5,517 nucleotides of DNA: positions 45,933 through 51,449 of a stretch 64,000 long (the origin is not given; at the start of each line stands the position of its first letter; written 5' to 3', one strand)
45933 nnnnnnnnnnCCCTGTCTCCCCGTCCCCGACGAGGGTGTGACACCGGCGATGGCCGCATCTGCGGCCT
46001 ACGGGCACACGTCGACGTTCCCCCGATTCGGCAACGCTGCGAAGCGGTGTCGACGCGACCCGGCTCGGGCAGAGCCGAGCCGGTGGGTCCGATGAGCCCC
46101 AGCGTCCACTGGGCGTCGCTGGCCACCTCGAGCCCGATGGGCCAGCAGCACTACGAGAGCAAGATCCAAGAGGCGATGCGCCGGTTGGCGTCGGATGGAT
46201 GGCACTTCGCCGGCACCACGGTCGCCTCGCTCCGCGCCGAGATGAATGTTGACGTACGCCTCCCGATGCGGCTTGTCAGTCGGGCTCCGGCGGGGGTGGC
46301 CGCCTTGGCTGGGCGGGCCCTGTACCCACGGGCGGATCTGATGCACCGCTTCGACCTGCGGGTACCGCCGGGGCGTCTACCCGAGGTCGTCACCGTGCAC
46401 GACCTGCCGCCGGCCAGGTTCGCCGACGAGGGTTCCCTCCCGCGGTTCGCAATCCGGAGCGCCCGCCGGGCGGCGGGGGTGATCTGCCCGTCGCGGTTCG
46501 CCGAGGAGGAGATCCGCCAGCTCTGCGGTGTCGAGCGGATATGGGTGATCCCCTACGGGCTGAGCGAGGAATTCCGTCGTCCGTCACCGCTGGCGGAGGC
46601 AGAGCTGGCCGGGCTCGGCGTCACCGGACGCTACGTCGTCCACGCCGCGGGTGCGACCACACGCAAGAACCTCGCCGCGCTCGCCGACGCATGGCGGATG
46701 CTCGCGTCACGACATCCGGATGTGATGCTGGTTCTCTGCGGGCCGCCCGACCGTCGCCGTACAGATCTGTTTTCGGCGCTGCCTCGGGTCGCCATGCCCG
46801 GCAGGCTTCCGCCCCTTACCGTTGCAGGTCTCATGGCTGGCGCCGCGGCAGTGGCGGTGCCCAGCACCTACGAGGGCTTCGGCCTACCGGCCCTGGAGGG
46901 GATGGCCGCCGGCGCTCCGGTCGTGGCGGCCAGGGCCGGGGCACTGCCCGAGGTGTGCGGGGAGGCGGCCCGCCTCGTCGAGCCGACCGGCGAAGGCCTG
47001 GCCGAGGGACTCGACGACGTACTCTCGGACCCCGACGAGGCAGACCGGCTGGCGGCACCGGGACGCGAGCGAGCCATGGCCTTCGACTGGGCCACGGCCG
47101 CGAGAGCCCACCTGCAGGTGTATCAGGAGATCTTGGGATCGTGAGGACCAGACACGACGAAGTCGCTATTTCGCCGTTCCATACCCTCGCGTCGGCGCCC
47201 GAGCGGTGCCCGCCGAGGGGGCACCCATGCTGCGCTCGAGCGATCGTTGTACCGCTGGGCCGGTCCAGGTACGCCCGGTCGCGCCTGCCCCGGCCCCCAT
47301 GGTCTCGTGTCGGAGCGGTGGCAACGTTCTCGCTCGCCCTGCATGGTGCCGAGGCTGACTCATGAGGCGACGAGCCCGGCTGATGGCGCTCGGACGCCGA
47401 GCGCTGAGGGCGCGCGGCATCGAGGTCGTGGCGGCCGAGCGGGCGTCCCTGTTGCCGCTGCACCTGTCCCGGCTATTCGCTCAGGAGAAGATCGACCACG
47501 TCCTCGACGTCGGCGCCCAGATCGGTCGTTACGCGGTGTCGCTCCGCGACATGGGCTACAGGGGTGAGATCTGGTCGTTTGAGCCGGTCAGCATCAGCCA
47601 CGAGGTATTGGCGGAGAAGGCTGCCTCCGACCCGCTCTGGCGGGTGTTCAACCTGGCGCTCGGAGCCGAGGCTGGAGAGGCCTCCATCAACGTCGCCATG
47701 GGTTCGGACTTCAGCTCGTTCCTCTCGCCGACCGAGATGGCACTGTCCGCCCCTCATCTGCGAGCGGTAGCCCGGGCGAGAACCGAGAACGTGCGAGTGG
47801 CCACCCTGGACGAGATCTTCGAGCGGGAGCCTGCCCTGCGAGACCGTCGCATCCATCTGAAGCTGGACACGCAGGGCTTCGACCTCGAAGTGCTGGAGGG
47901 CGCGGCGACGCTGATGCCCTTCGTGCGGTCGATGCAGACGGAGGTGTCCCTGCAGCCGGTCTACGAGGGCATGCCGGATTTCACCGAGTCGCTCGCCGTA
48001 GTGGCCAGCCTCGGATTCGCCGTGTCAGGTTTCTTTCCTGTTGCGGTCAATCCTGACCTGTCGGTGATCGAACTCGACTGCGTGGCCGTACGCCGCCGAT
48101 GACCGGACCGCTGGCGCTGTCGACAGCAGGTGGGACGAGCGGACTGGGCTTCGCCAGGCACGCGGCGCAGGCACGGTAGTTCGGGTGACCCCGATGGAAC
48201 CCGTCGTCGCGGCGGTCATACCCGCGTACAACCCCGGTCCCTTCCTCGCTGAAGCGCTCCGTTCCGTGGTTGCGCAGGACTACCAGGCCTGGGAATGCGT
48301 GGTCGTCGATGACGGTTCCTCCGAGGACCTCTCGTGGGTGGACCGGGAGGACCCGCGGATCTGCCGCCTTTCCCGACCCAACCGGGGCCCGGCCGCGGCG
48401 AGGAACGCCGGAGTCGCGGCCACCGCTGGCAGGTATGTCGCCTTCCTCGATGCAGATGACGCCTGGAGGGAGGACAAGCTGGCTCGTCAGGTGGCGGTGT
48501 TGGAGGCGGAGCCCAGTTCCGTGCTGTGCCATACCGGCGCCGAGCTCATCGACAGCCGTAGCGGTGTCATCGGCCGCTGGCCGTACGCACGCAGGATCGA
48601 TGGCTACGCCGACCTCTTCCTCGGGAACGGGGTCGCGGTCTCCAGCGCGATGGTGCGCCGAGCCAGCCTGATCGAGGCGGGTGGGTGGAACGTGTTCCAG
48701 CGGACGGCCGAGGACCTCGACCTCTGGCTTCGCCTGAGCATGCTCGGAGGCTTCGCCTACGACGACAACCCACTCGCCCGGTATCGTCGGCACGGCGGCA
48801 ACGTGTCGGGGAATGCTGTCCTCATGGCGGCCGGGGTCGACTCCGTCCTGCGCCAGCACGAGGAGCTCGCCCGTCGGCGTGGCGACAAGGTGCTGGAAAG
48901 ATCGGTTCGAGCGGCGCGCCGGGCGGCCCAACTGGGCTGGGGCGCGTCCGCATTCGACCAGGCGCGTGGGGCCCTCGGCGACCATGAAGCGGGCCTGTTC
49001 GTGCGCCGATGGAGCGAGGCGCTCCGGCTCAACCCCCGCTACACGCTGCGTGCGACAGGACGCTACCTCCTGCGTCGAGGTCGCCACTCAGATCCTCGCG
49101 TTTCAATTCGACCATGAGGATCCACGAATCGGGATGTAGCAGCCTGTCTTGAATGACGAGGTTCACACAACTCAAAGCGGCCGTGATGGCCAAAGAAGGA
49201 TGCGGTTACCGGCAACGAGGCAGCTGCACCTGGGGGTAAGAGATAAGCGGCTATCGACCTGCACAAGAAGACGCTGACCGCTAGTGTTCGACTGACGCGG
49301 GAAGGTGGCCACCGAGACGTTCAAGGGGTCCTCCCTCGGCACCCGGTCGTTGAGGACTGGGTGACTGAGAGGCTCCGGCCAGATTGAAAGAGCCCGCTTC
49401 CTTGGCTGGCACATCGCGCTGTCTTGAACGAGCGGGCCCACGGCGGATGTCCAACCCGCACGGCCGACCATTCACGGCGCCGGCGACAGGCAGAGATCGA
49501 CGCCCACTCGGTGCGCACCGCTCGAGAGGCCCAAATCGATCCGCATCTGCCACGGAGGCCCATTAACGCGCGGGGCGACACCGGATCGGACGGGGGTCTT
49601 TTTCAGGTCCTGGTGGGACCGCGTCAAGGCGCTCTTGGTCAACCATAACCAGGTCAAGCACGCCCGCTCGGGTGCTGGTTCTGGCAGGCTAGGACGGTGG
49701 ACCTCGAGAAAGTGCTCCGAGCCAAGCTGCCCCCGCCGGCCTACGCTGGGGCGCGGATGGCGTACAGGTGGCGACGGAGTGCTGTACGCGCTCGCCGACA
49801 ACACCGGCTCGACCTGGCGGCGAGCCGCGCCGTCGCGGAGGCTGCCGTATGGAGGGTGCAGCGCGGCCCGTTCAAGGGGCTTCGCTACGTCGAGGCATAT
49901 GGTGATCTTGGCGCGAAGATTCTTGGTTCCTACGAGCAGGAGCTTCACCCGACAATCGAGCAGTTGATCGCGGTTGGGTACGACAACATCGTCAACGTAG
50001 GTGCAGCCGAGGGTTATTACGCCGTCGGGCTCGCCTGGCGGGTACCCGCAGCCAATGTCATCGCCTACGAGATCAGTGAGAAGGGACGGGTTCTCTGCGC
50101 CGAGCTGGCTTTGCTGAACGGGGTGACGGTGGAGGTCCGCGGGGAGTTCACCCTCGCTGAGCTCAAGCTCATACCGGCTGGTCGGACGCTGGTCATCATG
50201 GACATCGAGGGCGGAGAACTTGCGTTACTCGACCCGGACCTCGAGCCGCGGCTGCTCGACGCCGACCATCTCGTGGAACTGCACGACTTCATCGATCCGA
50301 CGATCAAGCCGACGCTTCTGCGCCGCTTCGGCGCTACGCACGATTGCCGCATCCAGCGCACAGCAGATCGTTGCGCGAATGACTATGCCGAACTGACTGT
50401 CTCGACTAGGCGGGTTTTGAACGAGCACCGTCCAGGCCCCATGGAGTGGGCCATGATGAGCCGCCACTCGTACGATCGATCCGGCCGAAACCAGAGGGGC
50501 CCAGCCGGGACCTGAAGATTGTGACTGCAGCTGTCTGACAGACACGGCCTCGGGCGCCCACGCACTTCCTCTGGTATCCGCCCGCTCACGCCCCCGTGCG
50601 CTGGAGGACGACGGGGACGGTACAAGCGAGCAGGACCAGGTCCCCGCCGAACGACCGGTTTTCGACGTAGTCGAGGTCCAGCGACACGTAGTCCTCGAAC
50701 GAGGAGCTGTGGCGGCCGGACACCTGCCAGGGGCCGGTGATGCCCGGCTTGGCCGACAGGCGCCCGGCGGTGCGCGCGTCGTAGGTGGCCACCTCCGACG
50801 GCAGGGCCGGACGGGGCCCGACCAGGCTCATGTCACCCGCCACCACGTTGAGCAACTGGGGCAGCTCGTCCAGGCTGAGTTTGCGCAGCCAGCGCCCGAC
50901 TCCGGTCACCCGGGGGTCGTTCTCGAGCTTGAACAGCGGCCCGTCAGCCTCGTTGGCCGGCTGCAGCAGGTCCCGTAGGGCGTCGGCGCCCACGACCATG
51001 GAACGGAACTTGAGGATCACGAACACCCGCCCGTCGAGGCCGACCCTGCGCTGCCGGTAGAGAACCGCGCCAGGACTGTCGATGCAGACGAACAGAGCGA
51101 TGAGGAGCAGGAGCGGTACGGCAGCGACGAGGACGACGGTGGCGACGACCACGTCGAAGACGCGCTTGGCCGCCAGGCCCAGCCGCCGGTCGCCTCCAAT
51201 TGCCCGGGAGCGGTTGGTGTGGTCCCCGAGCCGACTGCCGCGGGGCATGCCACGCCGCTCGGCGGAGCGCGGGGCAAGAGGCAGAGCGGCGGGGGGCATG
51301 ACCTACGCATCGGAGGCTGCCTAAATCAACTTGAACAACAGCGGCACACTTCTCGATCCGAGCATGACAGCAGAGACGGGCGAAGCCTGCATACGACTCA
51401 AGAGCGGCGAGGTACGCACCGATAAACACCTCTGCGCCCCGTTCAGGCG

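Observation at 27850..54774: tRNA-Met-integrated ~26.9 kb island whose cargo is an entire glycan biosynthesis cluster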

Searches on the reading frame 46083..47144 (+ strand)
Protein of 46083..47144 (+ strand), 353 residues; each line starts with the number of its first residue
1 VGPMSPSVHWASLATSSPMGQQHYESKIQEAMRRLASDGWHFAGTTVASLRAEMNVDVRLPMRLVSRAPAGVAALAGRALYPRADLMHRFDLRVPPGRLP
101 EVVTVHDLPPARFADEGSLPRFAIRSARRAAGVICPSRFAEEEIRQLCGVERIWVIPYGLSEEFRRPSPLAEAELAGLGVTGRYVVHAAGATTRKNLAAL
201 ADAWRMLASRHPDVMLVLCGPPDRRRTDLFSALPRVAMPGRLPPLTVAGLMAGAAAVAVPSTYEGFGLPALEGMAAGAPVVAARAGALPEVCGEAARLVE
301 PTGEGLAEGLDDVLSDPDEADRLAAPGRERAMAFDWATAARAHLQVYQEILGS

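Call 10: search_protein_families(library=pfam, proteins=[window:46083-47144:+])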
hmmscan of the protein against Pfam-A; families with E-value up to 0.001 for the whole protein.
window:46083-47144:+ (353 aa): 5 families
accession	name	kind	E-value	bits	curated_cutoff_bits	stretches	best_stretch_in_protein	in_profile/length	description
PF00534.26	Glycos_transf_1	-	7.4e-21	74.9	26.4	1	183-329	16-171/172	Glycosyl transferases group 1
PF13692.12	Glyco_trans_1_4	-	8e-20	72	27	1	186-316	5-142/142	Glycosyl transferases group 1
PF13439.12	Glyco_transf_4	-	1e-08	35.9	28.5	1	96-161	94-167/170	Glycosyltransferase Family 4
PF20706.3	GT4-conflict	-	1.1e-07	31.7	26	1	75-341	98-383/385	Family 4 Glycosyltransferase in conflict systems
PF13524.12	Glyco_trans_1_2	-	5.5e-07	30.1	25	1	210-333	11-131/144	Glycosyl transferase-like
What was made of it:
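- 44276..49117 (+): Methyltransferase (44276-44896), GT4 (44896-45942), GT4 (46083-47144), FkbM methyltransferase (47383-48102) and GT2 (48185-49117). Pfam (call 10).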

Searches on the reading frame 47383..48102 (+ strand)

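Call 10: search_protein_families(library=pfam, proteins=[window:47383-48102:+])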
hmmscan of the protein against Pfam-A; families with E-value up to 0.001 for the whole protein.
window:47383-48102:+ (239 aa): 1 family
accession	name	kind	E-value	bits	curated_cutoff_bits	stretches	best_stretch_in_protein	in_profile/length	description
PF05050.19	Methyltransf_21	-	3.3e-16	60.3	22.7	1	42-212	1-171/173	Methyltransferase FkbM domain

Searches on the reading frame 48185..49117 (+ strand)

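Call 10: search_protein_families(library=pfam, proteins=[window:48185-49117:+])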
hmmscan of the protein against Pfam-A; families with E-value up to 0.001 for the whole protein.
window:48185-49117:+ (310 aa): 4 families
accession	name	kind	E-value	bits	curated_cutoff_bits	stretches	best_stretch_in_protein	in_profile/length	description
PF00535.33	Glycos_transf_2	-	9e-29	101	23.3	1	11-162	3-163/168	Glycosyl transferase family 2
PF10111.15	Glyco_tranf_2_2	-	1.5e-12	48.1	27.3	1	12-187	4-202/276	Glycosyltransferase like family 2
PF13641.12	Glyco_tranf_2_3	-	3.5e-11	44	27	1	7-188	2-198/230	Glycosyltransferase like family 2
PF13632.12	Glyco_trans_2_3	-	0.00012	22.4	27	1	84-188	1-110/198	Glycosyl transferase family group 2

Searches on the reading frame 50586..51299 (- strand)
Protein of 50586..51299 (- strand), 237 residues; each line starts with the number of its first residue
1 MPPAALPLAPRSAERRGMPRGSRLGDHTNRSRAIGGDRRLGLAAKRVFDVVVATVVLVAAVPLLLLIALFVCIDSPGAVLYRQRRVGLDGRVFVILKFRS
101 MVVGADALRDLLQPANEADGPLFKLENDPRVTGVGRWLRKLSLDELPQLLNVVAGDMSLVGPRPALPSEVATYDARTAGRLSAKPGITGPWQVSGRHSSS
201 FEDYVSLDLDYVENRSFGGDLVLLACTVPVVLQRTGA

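Call 10: search_protein_families(library=pfam, proteins=[window:50586-51299:-])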
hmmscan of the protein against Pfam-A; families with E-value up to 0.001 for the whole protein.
window:50586-51299:- (237 aa): 1 family
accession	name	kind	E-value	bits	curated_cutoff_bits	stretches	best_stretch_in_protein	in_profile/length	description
PF02397.22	Bac_transf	-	3.4e-62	209.6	27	1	45-233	1-179/179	Bacterial sugar transferase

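Call 15: find_encoding_contigs(protein=window:50586-51299:-, flank=10000, max_places=10)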
Protein window:50586-51299:- (237 aa): 4 contigs read that carry it; 3 places shown.
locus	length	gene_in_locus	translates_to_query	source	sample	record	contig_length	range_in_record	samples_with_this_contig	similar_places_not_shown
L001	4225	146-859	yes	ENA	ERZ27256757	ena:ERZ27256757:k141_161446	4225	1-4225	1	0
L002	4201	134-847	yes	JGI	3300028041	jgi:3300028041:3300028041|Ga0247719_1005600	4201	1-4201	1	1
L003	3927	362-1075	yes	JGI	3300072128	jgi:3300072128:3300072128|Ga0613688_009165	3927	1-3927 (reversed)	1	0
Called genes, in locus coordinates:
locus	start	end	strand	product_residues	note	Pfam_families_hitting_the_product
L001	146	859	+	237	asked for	PF02397:Bac_transf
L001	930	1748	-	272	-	-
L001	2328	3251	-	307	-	PF00535:Glycos_transf_2, PF10111:Glyco_tranf_2_2, PF13641:Glyco_tranf_2_3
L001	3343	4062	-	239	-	PF05050:Methyltransf_21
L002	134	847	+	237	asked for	PF02397:Bac_transf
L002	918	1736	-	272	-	-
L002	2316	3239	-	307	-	PF00535:Glycos_transf_2, PF10111:Glyco_tranf_2_2, PF13641:Glyco_tranf_2_3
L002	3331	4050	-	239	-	PF05050:Methyltransf_21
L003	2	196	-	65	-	?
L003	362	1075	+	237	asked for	PF02397:Bac_transf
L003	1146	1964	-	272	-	-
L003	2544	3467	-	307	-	PF00535:Glycos_transf_2, PF10111:Glyco_tranf_2_2, PF13641:Glyco_tranf_2_3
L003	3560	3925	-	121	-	PF05050:Methyltransf_21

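Call 79: search_protein_families(library=ncbifam, proteins=[window:50586-51299:-], max_evalue=0.00001)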
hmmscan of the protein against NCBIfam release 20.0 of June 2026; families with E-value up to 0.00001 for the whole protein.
window:50586-51299:- (237 aa): 10 families
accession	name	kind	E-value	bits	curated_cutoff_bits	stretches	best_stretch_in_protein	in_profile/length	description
TIGR03025.1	EPS_sugtrans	subfamily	1e-80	272.2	295.55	1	41-237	254-444/445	exopolysaccharide biosynthesis polyprenyl glycosylphosphotransferase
TIGR03022.1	WbaP_sugtrans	subfamily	5.6e-71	240.1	403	1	42-237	256-455/456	undecaprenyl-phosphate galactose phosphotransferase WbaP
NF041877.1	EPS_EpsZ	equivalog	1.2e-70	238.5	800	1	42-237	263-458/459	exopolysaccharide biosynthesis polyisoprenyl-phosphate hexose-1-phosphate transferase EpsZ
TIGR03023.1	WcaJ_sugtrans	equivalog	1.8e-64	218.7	410.75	1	43-235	261-450/453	undecaprenyl-phosphate glucose phosphotransferase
NF052601.1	undeca_RfbP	equivalog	3.4e-59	200.1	330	1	29-233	29-237/244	undecaprenyl-phosphate galactose phosphotransferase family protein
TIGR03013.1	EpsB_2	subfamily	4.8e-49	167.6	393.35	1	41-236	251-441/443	TIGR03013 family XrtA/PEP-CTERM system glycosyltransferase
NF011751.0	PRK15204.1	equivalog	7.2e-48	163.4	907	1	44-237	279-475/476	undecaprenyl-phosphate galactose phosphotransferase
NF050817.1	PolSacchBiosHfsE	equivalog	5.9e-41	140.7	750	1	43-232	270-460/467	polysaccharide biosynthesis protein HfsE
NF007518.0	PRK10124.1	equivalog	1.1e-35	123.3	684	1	44-227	273-453/464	undecaprenyl-phosphate glucose phosphotransferase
NF045514.1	glycotran_HepC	equivalog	1.2e-27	96.7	140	1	43-165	115-212/220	heterocyst development glycosyltransferase HepC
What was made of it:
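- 50586..51299 (-): Small polyprenyl-phosphate phosphoglycosyl (priming) transferase. PF02397, E = 3e-62 (call 10); TIGR03025-like (call 79).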
